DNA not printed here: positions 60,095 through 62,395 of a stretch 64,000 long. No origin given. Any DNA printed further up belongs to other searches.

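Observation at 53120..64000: Four tandem paralogous family-5 ABC substrate-binding lipoproteins with poly-Asp/poly-Gln linkers serving a single permease pair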

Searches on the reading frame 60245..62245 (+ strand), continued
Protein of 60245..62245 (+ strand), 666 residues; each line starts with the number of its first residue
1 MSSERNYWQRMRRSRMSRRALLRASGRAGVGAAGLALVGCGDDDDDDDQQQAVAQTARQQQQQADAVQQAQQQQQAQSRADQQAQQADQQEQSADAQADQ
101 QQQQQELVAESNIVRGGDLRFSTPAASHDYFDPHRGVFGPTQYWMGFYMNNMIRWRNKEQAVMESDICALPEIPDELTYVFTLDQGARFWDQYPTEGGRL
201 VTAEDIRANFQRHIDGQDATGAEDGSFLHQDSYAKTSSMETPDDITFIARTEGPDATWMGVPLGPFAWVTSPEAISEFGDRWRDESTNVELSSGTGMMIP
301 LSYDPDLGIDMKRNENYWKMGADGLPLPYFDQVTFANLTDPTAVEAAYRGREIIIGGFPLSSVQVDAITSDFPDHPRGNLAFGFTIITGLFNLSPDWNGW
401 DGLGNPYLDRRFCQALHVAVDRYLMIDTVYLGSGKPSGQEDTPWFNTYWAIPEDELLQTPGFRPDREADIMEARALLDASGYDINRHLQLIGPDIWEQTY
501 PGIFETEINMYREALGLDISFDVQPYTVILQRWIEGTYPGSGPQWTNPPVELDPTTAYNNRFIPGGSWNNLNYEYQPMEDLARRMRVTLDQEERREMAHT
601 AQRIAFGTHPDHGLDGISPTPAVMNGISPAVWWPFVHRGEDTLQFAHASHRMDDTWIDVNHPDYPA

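Call 23: find_encoding_contigs(protein=P0075, flank=10000, max_places=2)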
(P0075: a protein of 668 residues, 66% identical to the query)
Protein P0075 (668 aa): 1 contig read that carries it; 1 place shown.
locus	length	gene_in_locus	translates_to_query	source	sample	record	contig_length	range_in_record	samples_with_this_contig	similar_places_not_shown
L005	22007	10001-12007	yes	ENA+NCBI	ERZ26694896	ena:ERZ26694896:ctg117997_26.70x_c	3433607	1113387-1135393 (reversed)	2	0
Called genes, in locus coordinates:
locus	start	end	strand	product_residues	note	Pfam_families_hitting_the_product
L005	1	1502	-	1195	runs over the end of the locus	PF00664:ABC_membrane, PF00005:ABC_tran, PF02463:SMC_N (faint), PF06414:Zeta_toxin (faint), PF09818:ABC_ATPase (faint), PF13304:AAA_21 (faint), PF00664:ABC_membrane, PF00005:ABC_tran, +3 more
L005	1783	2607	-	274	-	PF13489:Methyltransf_23 (weak), PF13847:Methyltransf_31, PF08241:Methyltransf_11, PF08242:Methyltransf_12, PF13649:Methyltransf_25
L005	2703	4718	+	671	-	PF00496:SBP_bac_5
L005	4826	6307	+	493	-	PF01476:LysM (weak), PF00528:BPD_transp_1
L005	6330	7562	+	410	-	PF00528:BPD_transp_1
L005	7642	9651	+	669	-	PF00496:SBP_bac_5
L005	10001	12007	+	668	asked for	PF00496:SBP_bac_5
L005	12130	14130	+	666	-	PF00496:SBP_bac_5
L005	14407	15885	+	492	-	PF01476:LysM (weak), PF00528:BPD_transp_1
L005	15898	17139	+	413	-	PF00528:BPD_transp_1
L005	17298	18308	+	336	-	PF00753:Lactamase_B, PF21221:B_lactamase-like_C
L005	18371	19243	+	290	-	PF00106:adh_short, PF08659:KR, PF13561:adh_short_C2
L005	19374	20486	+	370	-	PF08240:ADH_N, PF00107:ADH_zinc_N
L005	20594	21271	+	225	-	PF05719:GPP34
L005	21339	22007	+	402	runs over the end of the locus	PF02771:Acyl-CoA_dh_N, PF02770:Acyl-CoA_dh_M, PF00441:Acyl-CoA_dh_1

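Call 64: search_protein_families(library=pfam, proteins=[L002:18634-20259:+], max_evalue=0.01)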
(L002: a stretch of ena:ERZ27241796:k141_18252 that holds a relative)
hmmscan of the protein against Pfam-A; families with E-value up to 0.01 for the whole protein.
L002:18634-20259:+ (541 aa): 4 families
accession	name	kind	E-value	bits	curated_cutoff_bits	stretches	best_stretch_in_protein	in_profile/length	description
PF00528.27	BPD_transp_1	-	8.3e-38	130.4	26.4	1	332-539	1-183/184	Binding-protein-dependent transport system inner membrane component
PF01476.26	LysM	-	2.7e-17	62.9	20.9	2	65-108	1-42/43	LysM domain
PF19300.4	BPD_transp_1_N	-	0.0031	18.1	23.8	0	268-292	49-73/114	Binding-prot-dependent transport system membrane comp, N-term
PF23577.1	LysM_RLK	-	0.0065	16.9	27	0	69-97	7-35/44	LysM domain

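Call 76: list_cluster_members(proteins=[P0001, P0008, P0160])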
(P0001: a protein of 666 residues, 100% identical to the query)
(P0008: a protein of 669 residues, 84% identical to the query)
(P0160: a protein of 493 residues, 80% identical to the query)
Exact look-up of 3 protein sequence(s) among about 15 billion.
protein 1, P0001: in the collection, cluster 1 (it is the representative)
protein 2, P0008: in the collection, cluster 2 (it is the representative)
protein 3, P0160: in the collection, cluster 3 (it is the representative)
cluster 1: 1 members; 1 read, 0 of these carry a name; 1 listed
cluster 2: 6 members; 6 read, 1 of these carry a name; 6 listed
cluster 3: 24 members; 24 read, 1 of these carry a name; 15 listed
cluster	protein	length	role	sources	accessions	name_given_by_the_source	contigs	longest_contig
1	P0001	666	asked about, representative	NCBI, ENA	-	-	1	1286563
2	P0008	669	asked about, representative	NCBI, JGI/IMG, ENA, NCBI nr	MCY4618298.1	MAG: ABC transporter substrate-binding protein [Chloroflexi bacterium] | ABC transporter substrate-binding protein [Chloroflexota bacterium]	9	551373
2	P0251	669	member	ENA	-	-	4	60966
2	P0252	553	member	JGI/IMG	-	-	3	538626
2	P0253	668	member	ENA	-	-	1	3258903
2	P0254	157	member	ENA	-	-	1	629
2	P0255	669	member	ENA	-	-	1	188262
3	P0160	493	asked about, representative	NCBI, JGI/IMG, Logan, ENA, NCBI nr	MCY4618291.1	MAG: ABC transporter permease subunit [Chloroflexi bacterium] | ABC transporter permease subunit [Chloroflexota bacterium]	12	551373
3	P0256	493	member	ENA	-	-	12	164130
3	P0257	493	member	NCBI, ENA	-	-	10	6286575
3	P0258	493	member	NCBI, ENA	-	-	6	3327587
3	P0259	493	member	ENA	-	-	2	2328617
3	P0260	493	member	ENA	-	-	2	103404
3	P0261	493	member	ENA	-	-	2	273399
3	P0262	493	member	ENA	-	-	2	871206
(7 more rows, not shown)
